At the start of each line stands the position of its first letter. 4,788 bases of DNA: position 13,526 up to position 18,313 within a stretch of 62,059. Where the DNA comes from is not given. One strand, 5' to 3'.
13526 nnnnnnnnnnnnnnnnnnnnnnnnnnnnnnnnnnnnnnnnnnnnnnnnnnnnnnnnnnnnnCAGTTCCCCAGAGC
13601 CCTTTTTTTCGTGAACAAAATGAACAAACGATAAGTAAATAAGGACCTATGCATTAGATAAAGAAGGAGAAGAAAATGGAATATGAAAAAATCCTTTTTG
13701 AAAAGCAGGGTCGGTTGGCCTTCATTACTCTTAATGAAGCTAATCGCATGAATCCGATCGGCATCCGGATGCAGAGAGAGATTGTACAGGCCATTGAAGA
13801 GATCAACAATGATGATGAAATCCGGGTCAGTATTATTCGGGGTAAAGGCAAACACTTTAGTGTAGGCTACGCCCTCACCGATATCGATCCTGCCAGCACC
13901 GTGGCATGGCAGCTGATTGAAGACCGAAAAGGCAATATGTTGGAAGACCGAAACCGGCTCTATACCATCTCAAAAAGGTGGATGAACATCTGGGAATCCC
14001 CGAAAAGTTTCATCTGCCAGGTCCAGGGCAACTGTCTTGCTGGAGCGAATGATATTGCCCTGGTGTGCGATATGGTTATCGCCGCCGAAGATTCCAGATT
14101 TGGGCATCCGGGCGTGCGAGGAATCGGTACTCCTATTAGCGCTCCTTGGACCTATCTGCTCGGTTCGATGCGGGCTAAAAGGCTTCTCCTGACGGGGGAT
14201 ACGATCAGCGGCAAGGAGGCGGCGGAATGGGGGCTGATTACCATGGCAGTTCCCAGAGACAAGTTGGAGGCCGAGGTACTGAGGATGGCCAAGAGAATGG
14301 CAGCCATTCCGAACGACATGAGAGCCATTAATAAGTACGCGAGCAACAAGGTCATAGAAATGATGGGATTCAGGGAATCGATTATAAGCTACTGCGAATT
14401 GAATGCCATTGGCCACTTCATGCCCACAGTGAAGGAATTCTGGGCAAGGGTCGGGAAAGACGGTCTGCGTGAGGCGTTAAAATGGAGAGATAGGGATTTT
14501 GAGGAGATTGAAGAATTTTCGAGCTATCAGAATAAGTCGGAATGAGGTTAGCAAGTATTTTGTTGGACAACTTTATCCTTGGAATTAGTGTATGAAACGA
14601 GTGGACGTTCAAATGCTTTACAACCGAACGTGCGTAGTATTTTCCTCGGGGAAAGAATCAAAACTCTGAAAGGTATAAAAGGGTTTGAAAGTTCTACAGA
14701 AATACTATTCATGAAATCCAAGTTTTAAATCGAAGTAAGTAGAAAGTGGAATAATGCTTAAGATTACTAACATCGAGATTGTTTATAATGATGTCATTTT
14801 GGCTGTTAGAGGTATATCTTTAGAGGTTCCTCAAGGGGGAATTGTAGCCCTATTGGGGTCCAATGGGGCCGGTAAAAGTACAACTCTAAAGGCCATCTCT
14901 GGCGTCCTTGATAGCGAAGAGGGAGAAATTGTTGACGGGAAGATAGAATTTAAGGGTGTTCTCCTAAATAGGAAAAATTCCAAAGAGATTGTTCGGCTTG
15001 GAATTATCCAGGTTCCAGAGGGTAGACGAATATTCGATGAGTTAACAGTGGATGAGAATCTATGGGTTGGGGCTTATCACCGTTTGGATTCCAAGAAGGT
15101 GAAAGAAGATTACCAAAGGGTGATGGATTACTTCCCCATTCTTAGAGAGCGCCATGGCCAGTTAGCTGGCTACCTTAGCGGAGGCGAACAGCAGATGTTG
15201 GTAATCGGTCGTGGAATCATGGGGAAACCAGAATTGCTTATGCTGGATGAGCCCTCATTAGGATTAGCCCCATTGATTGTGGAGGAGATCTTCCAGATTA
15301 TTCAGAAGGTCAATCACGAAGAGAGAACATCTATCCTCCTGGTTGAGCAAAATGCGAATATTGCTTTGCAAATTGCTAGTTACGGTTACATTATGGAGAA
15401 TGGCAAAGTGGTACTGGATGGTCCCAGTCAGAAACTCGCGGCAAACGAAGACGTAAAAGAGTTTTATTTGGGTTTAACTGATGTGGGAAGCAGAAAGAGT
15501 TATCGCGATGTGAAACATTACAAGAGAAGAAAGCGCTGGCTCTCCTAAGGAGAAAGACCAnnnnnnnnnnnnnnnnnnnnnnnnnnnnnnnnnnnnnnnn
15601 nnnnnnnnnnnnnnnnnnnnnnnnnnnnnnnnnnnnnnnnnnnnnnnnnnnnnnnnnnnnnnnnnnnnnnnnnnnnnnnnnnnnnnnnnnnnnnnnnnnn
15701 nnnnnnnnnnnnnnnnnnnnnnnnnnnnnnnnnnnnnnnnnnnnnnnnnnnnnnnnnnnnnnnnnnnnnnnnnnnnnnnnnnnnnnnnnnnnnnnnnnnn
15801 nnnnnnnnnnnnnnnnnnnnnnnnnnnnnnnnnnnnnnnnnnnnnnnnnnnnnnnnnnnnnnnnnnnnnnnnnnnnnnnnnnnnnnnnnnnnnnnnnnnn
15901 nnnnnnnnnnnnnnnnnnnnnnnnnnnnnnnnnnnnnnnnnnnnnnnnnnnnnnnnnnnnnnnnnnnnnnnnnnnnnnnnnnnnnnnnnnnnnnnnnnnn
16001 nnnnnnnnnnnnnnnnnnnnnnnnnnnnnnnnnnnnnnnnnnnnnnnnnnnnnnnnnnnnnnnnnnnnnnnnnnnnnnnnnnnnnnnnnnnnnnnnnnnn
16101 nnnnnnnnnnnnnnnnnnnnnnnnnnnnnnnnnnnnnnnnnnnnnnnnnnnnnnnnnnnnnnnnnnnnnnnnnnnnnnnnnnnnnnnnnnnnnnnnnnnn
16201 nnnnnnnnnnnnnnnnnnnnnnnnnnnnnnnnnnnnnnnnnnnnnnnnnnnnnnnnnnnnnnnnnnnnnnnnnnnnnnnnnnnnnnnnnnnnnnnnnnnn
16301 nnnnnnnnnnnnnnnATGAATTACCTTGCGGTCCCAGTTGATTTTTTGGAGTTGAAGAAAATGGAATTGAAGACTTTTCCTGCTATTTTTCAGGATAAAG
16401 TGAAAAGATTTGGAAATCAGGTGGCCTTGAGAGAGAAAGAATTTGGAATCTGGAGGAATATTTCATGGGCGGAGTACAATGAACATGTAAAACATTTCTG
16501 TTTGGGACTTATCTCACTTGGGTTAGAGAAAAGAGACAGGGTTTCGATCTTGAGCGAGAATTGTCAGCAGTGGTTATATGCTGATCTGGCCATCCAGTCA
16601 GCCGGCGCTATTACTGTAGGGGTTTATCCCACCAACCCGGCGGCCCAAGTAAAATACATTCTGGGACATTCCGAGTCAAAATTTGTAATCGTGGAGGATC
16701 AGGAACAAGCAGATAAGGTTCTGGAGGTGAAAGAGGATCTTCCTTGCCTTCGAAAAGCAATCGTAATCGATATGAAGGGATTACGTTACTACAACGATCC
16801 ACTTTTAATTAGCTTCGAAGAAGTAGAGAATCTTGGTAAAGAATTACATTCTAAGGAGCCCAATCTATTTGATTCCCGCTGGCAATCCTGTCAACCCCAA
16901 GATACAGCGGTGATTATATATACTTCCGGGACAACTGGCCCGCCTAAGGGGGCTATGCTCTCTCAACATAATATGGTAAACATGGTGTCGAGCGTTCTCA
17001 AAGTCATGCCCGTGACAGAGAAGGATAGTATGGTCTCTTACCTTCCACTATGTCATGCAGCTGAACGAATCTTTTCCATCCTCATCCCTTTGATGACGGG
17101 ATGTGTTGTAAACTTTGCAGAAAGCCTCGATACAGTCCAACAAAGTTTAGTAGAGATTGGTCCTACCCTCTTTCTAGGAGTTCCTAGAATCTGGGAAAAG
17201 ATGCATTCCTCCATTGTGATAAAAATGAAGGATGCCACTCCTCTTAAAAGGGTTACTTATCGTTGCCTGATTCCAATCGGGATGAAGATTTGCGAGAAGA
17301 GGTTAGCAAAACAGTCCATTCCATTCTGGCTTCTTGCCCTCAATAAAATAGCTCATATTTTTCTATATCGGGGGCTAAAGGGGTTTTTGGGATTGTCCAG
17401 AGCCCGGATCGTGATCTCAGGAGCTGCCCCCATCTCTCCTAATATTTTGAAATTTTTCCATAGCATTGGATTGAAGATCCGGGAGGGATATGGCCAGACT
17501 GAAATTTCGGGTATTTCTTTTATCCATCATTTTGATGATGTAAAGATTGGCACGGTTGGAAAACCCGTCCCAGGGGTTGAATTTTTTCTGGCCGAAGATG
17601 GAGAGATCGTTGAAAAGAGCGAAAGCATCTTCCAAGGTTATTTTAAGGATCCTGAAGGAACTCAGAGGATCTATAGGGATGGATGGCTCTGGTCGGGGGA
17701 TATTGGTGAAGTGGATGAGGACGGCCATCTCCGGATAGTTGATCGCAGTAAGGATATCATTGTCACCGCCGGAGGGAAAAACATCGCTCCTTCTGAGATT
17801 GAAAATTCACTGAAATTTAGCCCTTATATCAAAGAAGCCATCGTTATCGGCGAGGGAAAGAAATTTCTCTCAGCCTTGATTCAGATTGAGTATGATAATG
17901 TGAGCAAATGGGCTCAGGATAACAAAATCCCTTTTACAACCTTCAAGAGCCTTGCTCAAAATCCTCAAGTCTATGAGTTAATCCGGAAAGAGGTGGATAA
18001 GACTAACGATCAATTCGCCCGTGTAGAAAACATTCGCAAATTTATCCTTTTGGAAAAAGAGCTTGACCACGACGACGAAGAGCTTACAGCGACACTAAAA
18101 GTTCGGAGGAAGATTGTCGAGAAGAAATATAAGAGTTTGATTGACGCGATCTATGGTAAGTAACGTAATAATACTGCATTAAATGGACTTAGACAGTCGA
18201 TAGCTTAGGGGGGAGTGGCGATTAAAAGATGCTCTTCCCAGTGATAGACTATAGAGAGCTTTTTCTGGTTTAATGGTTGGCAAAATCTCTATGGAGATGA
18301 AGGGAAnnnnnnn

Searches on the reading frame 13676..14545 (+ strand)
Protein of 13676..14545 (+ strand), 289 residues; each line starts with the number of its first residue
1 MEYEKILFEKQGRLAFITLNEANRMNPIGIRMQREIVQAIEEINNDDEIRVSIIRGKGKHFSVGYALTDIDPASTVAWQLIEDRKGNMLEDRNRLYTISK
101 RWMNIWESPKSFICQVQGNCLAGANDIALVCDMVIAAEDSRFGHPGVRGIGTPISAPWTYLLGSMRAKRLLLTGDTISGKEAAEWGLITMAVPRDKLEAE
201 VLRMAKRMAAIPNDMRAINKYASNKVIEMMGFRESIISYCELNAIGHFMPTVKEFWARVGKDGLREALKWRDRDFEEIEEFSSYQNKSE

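Call 92: search_protein_families(library=pfam, proteins=[window:13676-14545:+], max_evalue=1e-8)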
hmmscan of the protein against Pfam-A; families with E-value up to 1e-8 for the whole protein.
window:13676-14545:+ (289 aa): 2 families
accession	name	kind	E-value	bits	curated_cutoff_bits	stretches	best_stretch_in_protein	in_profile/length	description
PF00378.25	ECH_1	-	2.2e-32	112.8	27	1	10-224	2-207/251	Enoyl-CoA hydratase/isomerase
PF16113.10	ECH_2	-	5e-15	56.3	27.2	1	15-282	2-261/335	Enoyl-CoA hydratase/isomerase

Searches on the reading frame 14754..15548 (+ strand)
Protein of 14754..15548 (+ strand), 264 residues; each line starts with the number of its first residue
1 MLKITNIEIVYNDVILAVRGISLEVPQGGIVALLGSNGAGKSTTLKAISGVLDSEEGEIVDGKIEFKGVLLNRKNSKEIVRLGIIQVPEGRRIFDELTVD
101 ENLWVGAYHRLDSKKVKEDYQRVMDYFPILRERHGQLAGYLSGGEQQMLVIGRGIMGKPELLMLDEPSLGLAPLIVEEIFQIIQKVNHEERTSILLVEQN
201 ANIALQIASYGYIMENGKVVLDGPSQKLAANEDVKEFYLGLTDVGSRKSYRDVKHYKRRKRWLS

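Call 92: search_protein_families(library=pfam, proteins=[window:14754-15548:+], max_evalue=1e-8)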
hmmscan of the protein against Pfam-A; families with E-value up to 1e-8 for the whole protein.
window:14754-15548:+ (264 aa): 2 families
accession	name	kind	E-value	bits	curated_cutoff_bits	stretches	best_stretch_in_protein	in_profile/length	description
PF00005.33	ABC_tran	-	1.1e-26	94.5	25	1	19-168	2-136/137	ABC transporter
PF13304.12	AAA_21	-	5e-11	43.6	27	0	30-112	1-95/304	AAA domain, putative AbiEii toxin, Type IV TA system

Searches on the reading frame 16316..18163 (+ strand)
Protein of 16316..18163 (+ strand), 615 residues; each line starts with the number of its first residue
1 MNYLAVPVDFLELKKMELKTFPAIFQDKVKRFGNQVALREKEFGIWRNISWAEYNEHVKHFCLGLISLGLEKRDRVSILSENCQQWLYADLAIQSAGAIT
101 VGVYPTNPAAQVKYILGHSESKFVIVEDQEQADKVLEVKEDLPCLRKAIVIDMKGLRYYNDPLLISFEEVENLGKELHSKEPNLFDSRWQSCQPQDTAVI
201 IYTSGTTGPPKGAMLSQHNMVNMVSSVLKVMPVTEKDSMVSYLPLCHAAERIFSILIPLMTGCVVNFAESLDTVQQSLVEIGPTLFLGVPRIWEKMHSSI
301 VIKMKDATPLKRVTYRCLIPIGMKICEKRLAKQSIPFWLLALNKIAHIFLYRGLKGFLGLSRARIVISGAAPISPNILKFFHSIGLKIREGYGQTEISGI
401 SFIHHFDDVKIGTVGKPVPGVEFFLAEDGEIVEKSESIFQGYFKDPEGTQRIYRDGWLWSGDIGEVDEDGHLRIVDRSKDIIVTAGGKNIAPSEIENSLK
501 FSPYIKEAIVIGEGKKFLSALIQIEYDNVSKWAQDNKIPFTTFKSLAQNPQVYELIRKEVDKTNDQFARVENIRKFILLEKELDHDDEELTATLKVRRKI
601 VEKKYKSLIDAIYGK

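Call 92: search_protein_families(library=pfam, proteins=[window:16316-18163:+], max_evalue=1e-8)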
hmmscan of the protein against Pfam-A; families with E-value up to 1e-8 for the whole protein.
window:16316-18163:+ (615 aa): 2 families
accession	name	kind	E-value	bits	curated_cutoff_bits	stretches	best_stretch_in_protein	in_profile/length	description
PF00501.34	AMP-binding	-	1.1e-75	255.3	29.9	1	25-443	1-384/384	AMP-binding enzyme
PF23562.2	AMP-binding_C_3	-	3.6e-12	47.2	20.8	1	480-614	2-121/124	AMP-binding enzyme C-terminal domain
